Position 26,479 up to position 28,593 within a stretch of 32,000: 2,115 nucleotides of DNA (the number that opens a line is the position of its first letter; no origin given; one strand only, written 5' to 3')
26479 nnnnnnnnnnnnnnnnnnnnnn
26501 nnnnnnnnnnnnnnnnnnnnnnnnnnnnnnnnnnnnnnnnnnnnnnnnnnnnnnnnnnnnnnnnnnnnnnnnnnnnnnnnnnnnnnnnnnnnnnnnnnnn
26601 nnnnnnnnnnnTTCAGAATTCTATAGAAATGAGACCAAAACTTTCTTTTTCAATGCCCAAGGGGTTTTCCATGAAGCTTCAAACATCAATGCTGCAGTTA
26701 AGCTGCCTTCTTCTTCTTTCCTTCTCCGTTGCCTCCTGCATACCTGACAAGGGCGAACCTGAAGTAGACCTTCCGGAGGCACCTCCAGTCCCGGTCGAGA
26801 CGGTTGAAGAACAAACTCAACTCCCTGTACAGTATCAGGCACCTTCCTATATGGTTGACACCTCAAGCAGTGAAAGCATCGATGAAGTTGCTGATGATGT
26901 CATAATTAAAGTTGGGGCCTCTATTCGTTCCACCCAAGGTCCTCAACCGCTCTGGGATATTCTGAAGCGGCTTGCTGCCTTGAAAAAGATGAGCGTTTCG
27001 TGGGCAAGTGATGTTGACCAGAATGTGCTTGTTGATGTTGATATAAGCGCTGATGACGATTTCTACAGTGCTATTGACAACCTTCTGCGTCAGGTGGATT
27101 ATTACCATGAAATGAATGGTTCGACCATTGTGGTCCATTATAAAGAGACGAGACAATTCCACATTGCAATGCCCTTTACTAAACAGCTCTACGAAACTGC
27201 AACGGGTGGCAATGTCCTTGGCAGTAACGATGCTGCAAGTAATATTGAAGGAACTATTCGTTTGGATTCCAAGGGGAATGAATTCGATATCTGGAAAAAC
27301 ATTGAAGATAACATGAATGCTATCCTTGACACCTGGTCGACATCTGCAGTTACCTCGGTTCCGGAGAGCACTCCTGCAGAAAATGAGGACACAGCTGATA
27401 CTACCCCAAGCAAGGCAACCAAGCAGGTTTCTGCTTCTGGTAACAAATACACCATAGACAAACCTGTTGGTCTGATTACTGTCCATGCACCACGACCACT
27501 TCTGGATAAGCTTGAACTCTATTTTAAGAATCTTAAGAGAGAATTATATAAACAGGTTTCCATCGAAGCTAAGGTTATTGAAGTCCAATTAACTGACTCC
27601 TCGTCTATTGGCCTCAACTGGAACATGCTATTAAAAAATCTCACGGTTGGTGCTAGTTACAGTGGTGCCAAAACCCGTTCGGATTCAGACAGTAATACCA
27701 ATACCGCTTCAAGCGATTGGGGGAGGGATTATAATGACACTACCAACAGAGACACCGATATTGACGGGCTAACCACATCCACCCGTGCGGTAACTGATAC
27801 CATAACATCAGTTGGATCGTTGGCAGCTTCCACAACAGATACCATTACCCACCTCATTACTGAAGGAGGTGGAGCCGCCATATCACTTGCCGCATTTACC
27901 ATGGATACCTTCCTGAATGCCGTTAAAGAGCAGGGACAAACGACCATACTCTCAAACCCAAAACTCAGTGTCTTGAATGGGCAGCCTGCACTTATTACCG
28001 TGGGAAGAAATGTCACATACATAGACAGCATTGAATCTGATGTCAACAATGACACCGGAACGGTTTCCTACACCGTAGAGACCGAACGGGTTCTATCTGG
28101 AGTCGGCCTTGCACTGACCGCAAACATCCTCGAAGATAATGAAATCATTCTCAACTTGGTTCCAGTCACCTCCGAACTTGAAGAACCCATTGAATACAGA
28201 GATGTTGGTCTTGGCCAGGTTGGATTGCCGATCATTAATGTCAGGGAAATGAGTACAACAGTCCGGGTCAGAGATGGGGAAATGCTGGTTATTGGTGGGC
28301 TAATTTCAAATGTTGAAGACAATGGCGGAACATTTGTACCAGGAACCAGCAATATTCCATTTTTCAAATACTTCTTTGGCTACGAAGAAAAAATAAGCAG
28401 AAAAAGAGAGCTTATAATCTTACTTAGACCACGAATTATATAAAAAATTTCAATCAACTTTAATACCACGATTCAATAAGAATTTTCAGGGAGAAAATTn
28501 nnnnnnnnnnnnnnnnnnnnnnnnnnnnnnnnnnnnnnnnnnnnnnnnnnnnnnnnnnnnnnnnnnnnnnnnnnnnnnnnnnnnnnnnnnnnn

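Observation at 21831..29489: pilMNOP operon ends in a three-gene outer-membrane module instead of a single pilQ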

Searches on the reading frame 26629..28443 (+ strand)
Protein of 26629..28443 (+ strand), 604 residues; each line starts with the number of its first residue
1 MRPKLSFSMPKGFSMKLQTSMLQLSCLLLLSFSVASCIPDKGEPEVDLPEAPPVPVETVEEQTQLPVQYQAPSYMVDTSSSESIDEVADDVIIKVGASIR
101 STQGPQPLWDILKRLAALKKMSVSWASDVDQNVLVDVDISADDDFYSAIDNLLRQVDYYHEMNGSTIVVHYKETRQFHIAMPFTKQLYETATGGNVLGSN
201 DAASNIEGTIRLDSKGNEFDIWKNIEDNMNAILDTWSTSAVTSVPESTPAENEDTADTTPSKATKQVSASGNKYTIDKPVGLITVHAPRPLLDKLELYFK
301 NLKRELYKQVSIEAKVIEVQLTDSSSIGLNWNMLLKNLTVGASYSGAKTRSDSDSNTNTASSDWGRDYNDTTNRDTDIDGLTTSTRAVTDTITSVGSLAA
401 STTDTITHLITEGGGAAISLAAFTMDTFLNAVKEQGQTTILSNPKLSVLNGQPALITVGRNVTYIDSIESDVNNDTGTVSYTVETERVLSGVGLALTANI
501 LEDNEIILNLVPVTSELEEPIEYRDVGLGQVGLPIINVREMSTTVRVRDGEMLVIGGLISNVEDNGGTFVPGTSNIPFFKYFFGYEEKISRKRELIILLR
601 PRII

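Call 3: search_protein_families(library=pfam, proteins=[window:26629-28443:+], max_evalue=0.1)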
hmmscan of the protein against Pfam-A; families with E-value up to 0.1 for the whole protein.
window:26629-28443:+ (604 aa): 2 families
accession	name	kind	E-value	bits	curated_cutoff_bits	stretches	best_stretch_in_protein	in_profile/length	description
PF00263.26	Secretin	-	1.9e-35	122.4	27.5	1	431-604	1-168/169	Bacterial type II and III secretion system protein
PF10671.14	TcpQ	-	0.0039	17.7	27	1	107-176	10-74/80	Toxin co-regulated pilus biosynthesis protein Q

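Call 4: search_protein_families(library=ncbifam, proteins=[window:26629-28443:+], max_evalue=0.1)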
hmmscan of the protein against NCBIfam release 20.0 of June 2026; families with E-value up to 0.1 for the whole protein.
window:26629-28443:+ (604 aa): 9 families
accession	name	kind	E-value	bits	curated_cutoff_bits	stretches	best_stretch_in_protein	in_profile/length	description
TIGR02519.1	pilus_MshL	equivalog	1.5e-73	247.3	250.2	1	274-604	1-290/290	pilus (MSHA type) biogenesis protein MshL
TIGR02517.1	type_II_gspD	equivalog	2.7e-37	128.5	351.35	1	281-604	310-590/600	type II secretion system secretin GspD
TIGR02515.1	IV_pilus_PilQ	subfamily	1.2e-31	110.2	284.35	1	273-604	136-427/428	type IV pilus secretin PilQ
TIGR02520.1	pilus_B_mal_scr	equivalog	1.2e-21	76.9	287.65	2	428-563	342-477/513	PilN family type IVB pilus formation outer membrane protein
NF010083.0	PRK13568.1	equivalog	3.6e-17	62.3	554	1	425-604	252-417/419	DNA uptake porin HofQ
NF007851.2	PRK10560.1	exception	1.4e-15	57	598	1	420-604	239-409/412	DNA uptake porin HofQ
TIGR02516.1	type_III_yscC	equivalog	9.6e-13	47.5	238.45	1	308-604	234-461/463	type III secretion system outer membrane ring subunit SctC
NF042912.1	Amuc_1098_fam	equivalog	2.6e-12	45.6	750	2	284-464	437-615/805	Amuc_1098 family type IV pilus outer membrane protein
NF011873.0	PRK15346.1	equivalog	1.3e-07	30.7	524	1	407-588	312-478/499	EscC/YscC/HrcC family type III secretion system outer membrane ring protein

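Call 21: find_homologous_proteins(query=window:26629-28440:+)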
Query window:26629-28440:+ (604 aa): 1499 proteins with E <= 0.001 among 8000 candidates; the best 120 are listed.
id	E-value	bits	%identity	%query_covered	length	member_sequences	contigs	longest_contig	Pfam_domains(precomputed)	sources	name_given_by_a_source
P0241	0.0e+0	1321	100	100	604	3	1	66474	PF00263.27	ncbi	-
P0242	0.0e+0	1201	92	98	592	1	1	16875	PF00263.27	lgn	-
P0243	0.0e+0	1147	86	100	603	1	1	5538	PF00263.27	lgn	-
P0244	0.0e+0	1090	84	98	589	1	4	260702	PF00263.27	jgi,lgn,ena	-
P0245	0.0e+0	1089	84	98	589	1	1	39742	PF00263.27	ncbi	-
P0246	7.5e-297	1004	78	98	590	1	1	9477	PF00263.27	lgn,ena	-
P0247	1.7e-294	996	76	100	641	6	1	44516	PF00263.27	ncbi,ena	-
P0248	1.7e-293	992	76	99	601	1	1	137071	PF00263.27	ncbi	-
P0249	1.1e-292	990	76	98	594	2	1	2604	PF00263.27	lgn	-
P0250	2.0e-292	989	76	99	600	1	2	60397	PF00263.27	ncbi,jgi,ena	-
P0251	7.8e-291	984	77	99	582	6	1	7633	PF00263.27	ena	-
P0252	3.6e-286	968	73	100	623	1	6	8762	PF00263.27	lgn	-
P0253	2.8e-284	962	75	98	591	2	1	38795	PF00263.27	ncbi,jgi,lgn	-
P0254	1.8e-283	959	73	100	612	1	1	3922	PF00263.27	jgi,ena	-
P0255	2.7e-283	959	75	98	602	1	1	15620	PF00263.27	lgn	-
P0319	3.8e-237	806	66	98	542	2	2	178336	PF00263.27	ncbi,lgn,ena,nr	ncbi:MAG: pilus (MSHA type) biogenesis protein MshL [Proteobacteria bacterium]|nr:pilus (MSHA type) 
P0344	1.4e-211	722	60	98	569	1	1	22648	PF00263.27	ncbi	ncbi:MAG: pilus (MSHA type) biogenesis protein MshL [Thermodesulfobacteriota bacterium]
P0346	1.4e-208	712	61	54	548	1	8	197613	PF00263.27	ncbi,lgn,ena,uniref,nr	ncbi:MAG: pilus (MSHA type) biogenesis protein MshL [Desulfobulbaceae bacterium]|uniref:Pilus (MSHA 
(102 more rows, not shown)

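Call 26: search_solved_structures(query=A3, max_evalue=0.001, show_alignments=0)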
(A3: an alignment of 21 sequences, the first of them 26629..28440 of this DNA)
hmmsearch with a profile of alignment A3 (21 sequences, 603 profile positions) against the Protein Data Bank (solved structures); distinct sequences matched with E-value up to 0.001: 21.
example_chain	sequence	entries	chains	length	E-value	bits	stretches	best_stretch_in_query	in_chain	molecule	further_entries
9k8v_A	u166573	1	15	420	1.1e-19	73.6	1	278-603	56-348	General secretion pathway protein D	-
5wq8_A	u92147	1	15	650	2.5e-19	72.4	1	278-603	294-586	Type II secretion system protein D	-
6i1y_A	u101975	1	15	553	2.4e-18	69.2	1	250-603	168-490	General secretion pathway protein GspD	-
5wq9_A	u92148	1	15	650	2.8e-18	69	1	278-603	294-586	Type II secretion system protein D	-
5w68_A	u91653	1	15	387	3.9e-17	65.2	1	383-603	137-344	Putative type II secretion protein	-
5zdh_A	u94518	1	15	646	1.9e-16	62.9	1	272-603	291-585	Type II secretion system protein D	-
9x0w_A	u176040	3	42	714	9.3e-16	60.6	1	411-603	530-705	Fimbrial assembly protein PilQ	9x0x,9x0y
6ve2_A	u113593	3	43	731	1e-15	60.5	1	411-603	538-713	Fimbrial assembly protein PilQ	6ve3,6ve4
7ofh_A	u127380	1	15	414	7.8e-15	57.6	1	404-603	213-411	Virion export protein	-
5wln_G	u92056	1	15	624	4.2e-14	55.2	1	414-603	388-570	Type II secretion system protein D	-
6i1x_A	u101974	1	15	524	1.3e-13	53.6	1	400-603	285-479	Type II secretion system protein D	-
9u5s_A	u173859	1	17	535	4.2e-13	51.9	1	422-603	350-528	Outer membrane lipoprotein BfpB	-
6w6m_A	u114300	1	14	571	7.1e-13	51.1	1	423-603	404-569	Type IV pilus secretin PilQ family protein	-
8odn_A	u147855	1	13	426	3.3e-12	48.9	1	425-602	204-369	RcpA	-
5wq7_A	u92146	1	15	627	5.3e-12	48.2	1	395-603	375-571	Putative type II secretion system protein D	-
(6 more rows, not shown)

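Call 51: predict_structure(alignment_id=A3)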
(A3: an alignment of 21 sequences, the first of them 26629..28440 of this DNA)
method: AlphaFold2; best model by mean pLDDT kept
length: 604 residues; sequences in the alignment: 21
mean_pLDDT: 49.5   pTM: 0.38
mean pLDDT of the five models: 49.5, 45.7, 43.1, 40.3, 36.9
residues with pLDDT >= 90: 0; 70-90: 116; 50-70: 155; < 50: 333
segments of 3 or more residues with pLDDT < 50: 1-17, 36-170, 183-186, 188-219, 236-269, 338-377, 379-419, 564-589
pLDDT, mean of each block of 10 residues (from residue 1): 35 46 58 47 38 39 30 27 32 25 38 41 33 34 44 38 35 67 49 36 36 47 76 49 32 28 44 68 71 79 74 77 57 53 30 29 28 40 34 29 31 36 65 71 74 67 64 72 63 70 72 60 57 56 69 65 44 40 38 72 78
secondary structure, 60 per line:
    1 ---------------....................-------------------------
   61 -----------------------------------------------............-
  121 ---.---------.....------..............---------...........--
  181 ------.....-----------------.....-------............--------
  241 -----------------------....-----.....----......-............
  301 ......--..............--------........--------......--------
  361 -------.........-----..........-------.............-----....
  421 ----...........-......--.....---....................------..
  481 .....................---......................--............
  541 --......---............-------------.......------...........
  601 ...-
elements in order: H16-35 H108-119 E134-138 H145-158 E168-178 E187-191 E209-213 H221-232 E264-267 E273-277 E282-287 H289-306 E309-322 H331-338 E347-352 E368-376 E382-391 H399-411 E417-420 H425-435 E437-442 E445-449 E453-472 E479-501 E505-526 E529-540 E543-548 E552-563 H577-583 E590-603

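Call 55: fold_search(model_id=the predicted structure, library=pdb)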
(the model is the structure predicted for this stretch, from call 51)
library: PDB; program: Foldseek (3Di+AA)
matches with E <= 10: 419; with E <= 0.001: 40
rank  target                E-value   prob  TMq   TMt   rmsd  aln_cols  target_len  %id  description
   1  9u5s_A                2.1e-14  1.00  0.30  0.38  27.2       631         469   13  The structure of the BfpBG complex in the T4bP system (released 2025-11-05)
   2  5zdh_A                2.1e-12  1.00  0.25  0.29  28.0       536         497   15  CryoEM structure of ETEC Pilotin-Secretin AspS-GspD complex (released 2018-04-18)
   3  6w6m_A                1.5e-11  1.00  0.24  0.34  31.2       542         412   14  Single particle cryoEM structure of V. cholerae Type IV competence pilus secretin PilQ (released 2020-10-14)
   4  5wq9_A                1.1e-10  1.00  0.22  0.27  28.7       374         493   18  CryoEM structure of type II secretion system secretin GspD G453A mutant in Vibrio cholerae (released 2016-12-28)
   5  5wq8_A                1.1e-10  1.00  0.22  0.26  29.6       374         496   18  CryoEM structure of type II secretion system secretin GspD in Vibrio cholerae (released 2016-12-28)
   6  9k8v_A                2.5e-10  1.00  0.21  0.32  32.7       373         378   17  Cryo-EM structure of the Type II secretion system protein from Vibrio cholerae (released 2025-10-29)
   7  5w68_A                3.9e-10  1.00  0.23  0.36  29.8       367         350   16  Type II secretin from Enteropathogenic Escherichia coli - GspD (released 2017-11-15)
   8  6hcg_A                1.6e-09  1.00  0.25  0.26  29.5       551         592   14  Klebsiella pneumoniae type II secretion system outer membrane complex. PulD, PulS and PulC HR domain. (released 2019-11-27)
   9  6q14_B                1.9e-09  1.00  0.26  0.31  28.4       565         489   12  Structure of the Salmonella SPI-1 injectisome NC-base (released 2019-10-23)
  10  6q14_A                2.0e-09  1.00  0.26  0.31  27.8       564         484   12  Structure of the Salmonella SPI-1 injectisome NC-base (released 2019-10-23)
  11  6ve4_A                3.7e-09  1.00  0.24  0.42  24.3       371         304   18  Pentadecameric PilQ from Pseudomonas aeruginosa (released 2020-12-23)
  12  6ve2_A                4.4e-09  1.00  0.23  0.39  29.6       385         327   16  Tetradecameric PilQ bound by TsaP heptamer from Pseudomonas aeruginosa (released 2020-12-23)
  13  9wfd_A                6.4e-09  1.00  0.20  0.26  35.5       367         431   15  Cryo-EM structure of the Type II secretion system protein from Acidithiobacillus caldus (released 2025-11-19)
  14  6pee_A                7.1e-09  1.00  0.22  0.35  26.2       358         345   13  InvG secretin domain beta-barrel from Salmonella SPI-1 injectisome NC-base (released 2019-10-23)
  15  5wq7_A                1.3e-08  1.00  0.25  0.31  25.5       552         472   15  CryoEM structure of type II secretion system secretin GspD in E.coli K12 (released 2016-12-28)
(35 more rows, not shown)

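Call 67: search_protein_families(library=pfam, alignment_id=A3, max_evalue=1)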
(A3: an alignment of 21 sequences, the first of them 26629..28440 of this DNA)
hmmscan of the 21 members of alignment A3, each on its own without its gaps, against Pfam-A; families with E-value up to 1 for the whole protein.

A. member 1, window:26629-28440:+ (604 aa): 2 families
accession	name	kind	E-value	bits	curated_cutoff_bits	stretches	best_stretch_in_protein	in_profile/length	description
PF00263.26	Secretin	-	1.9e-35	122.4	27.5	1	431-604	1-168/169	Bacterial type II and III secretion system protein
PF10671.14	TcpQ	-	0.0039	17.7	27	1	107-176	10-74/80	Toxin co-regulated pilus biosynthesis protein Q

B. families by the number of members that match (of 21 scanned): 14 families
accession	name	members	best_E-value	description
PF00263.26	Secretin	21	1.2e-39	Bacterial type II and III secretion system protein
PF10671.14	TcpQ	16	0.0024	Toxin co-regulated pilus biosynthesis protein Q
PF16114.10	Citrate_bind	3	0.012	ATP citrate lyase citrate-binding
PF02791.22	DDT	2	0.0092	DDT domain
PF19685.4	DUF6187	2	0.013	Family of unknown function (DUF6187)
PF09776.14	Mitoc_L55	2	0.095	Mitochondrial ribosomal protein L55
PF22831.2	CATSPERB_Ig-like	2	0.13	CATSPERB Ig-like domain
PF13750.12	Big_3_3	1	0.0052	Bacterial Ig-like domain (group 3)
PF25190.1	Tad5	1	0.054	Type I Thoeris inhibitor Tad5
PF16339.10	DUF4969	1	0.085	Domain of unknown function (DUF4969)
PF14940.11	TMEM219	1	0.1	Transmembrane 219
PF07505.17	DUF5131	1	0.13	Protein of unknown function (DUF5131)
PF04186.18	FxsA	1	0.21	FxsA cytoplasmic membrane protein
PF08740.16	BCS1_N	1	0.22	BCS1 N terminal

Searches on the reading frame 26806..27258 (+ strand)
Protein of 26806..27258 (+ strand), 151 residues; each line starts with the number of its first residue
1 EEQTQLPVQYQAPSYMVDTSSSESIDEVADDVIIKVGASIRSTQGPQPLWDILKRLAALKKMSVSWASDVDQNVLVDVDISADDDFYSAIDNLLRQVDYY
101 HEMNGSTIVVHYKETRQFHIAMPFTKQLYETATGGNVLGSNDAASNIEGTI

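Call 69: search_protein_families(library=pfam, proteins=[window:26806-27258:+], max_evalue=1)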
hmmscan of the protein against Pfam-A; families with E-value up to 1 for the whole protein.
window:26806-27258:+ (151 aa): 3 families
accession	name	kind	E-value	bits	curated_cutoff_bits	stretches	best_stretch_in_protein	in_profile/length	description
PF10671.14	TcpQ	-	0.00041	20.8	27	1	48-118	10-75/80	Toxin co-regulated pilus biosynthesis protein Q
PF25190.1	Tad5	-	0.084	13.4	27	1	46-106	26-81/123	Type I Thoeris inhibitor Tad5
PF08740.16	BCS1_N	-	0.2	12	28.1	1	56-97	5-46/182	BCS1 N terminal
